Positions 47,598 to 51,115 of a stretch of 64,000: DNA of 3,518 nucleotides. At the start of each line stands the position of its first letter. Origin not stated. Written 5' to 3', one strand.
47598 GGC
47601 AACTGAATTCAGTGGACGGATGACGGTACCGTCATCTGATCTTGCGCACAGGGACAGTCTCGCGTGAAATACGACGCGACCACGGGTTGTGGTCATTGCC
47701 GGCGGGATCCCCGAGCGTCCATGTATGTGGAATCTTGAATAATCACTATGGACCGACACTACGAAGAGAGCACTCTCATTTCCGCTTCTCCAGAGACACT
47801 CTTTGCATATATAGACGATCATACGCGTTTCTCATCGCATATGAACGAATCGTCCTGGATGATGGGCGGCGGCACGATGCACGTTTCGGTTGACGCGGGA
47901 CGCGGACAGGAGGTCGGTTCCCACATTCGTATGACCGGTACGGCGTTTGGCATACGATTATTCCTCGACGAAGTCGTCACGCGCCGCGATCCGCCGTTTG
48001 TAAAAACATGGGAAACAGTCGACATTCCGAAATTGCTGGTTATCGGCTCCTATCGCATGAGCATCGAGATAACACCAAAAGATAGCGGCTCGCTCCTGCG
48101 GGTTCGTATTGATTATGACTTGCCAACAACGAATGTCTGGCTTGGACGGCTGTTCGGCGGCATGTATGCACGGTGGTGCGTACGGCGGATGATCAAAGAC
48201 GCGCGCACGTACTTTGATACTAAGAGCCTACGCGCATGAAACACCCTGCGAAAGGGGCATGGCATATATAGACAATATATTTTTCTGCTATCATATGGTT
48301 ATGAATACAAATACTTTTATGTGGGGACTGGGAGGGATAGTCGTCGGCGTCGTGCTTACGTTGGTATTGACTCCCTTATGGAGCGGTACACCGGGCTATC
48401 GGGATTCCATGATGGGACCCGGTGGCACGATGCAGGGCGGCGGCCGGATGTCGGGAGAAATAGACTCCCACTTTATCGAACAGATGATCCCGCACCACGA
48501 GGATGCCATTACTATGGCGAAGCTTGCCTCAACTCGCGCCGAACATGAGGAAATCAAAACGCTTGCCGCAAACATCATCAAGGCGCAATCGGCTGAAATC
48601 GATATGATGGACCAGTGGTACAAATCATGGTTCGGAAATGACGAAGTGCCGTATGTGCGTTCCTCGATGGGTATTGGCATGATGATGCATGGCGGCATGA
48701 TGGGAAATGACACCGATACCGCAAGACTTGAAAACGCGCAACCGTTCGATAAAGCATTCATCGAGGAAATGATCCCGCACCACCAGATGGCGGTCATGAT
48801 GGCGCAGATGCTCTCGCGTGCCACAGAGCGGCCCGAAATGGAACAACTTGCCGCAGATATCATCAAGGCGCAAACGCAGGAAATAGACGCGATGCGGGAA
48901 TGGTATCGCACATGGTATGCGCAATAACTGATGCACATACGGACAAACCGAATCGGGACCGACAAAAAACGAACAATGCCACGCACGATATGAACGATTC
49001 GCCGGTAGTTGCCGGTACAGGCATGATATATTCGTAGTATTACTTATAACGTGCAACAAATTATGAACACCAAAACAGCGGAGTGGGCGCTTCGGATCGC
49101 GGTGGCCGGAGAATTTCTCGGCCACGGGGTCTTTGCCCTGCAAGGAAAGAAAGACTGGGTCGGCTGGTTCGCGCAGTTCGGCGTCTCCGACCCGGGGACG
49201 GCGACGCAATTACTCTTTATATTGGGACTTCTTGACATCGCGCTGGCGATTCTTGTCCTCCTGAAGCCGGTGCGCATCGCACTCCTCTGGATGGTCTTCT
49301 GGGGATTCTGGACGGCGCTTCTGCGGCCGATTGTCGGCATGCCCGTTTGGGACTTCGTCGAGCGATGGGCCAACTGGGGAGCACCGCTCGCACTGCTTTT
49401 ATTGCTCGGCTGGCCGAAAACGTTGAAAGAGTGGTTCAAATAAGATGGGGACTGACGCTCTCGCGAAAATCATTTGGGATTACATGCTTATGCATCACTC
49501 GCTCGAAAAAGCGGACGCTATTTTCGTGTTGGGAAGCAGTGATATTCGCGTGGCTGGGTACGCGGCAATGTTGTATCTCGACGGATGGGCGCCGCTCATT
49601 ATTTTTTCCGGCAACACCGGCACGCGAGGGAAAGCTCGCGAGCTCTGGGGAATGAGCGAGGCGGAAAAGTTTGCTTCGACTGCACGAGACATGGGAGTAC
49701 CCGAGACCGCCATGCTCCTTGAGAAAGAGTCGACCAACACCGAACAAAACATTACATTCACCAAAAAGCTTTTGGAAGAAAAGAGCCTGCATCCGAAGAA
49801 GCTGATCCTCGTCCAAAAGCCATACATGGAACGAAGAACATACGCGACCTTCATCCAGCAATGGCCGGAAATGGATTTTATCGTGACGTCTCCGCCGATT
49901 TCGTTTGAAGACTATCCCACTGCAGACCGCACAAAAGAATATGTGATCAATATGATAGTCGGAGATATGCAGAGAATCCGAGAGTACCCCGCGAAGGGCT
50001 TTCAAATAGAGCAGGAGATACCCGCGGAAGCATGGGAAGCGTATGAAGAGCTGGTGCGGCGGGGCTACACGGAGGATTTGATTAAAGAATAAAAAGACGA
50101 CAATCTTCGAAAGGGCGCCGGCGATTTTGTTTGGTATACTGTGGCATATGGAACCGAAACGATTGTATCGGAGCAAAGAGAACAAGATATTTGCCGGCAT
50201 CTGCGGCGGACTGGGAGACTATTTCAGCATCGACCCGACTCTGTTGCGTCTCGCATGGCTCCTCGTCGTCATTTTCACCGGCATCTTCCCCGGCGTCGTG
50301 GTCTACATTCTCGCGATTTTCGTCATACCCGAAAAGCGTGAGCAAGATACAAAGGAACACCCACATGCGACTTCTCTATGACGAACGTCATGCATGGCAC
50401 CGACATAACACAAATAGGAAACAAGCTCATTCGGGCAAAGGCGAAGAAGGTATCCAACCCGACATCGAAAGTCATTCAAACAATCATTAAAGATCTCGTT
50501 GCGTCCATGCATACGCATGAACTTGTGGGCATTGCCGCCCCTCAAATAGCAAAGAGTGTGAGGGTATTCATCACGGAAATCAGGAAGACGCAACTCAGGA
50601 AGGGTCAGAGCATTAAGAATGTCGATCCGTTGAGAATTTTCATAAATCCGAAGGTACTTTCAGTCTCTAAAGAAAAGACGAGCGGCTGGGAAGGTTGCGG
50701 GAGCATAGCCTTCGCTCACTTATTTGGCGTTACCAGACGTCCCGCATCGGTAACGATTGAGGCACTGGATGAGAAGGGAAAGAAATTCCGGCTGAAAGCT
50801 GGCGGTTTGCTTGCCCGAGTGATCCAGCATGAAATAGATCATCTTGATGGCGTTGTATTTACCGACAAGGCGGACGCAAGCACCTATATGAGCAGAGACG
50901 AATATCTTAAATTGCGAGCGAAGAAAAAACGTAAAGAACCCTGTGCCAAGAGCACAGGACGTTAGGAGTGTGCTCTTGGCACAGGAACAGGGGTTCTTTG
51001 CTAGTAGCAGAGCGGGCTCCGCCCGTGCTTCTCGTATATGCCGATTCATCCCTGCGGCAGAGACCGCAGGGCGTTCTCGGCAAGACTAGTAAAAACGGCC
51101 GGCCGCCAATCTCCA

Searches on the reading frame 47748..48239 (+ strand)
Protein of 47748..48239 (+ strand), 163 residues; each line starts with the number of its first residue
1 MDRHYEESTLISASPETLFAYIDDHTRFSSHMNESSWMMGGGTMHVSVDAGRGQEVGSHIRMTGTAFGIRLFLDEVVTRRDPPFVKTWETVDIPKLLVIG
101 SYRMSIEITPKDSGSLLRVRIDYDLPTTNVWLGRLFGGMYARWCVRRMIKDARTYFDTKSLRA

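Call 66: search_protein_families(library=pfam, proteins=[window:47748-48239:+], max_evalue=0.0001)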
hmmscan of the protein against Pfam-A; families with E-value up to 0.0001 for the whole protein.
window:47748-48239:+ (163 aa): 1 family
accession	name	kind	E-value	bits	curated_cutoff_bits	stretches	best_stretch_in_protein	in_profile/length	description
PF10604.15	Polyketide_cyc2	-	1.5e-10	42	27.4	1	4-148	3-129/142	Polyketide cyclase / dehydrase and lipid transport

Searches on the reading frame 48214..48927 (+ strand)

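Call 66: search_protein_families(library=pfam, proteins=[window:48214-48927:+], max_evalue=0.0001)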
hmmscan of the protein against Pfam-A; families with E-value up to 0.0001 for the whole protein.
window:48214-48927:+ (237 aa): 2 families
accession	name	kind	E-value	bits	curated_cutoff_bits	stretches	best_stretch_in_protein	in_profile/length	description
PF03713.19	DUF305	-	1.8e-43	148.6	27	1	84-231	1-151/151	Domain of unknown function (DUF305)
PF13628.12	DUF4142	-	1.1e-09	39.1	27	0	170-221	76-129/138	Domain of unknown function (DUF4142)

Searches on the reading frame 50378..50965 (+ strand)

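Call 66: search_protein_families(library=pfam, proteins=[window:50378-50965:+], max_evalue=0.0001)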
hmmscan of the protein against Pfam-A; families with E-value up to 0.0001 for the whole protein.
window:50378-50965:+ (195 aa): 1 family
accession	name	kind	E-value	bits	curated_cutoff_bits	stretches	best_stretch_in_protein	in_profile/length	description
PF01327.26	Pep_deformylase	-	9.4e-41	139.4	22.8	1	9-167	3-152/156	Polypeptide deformylase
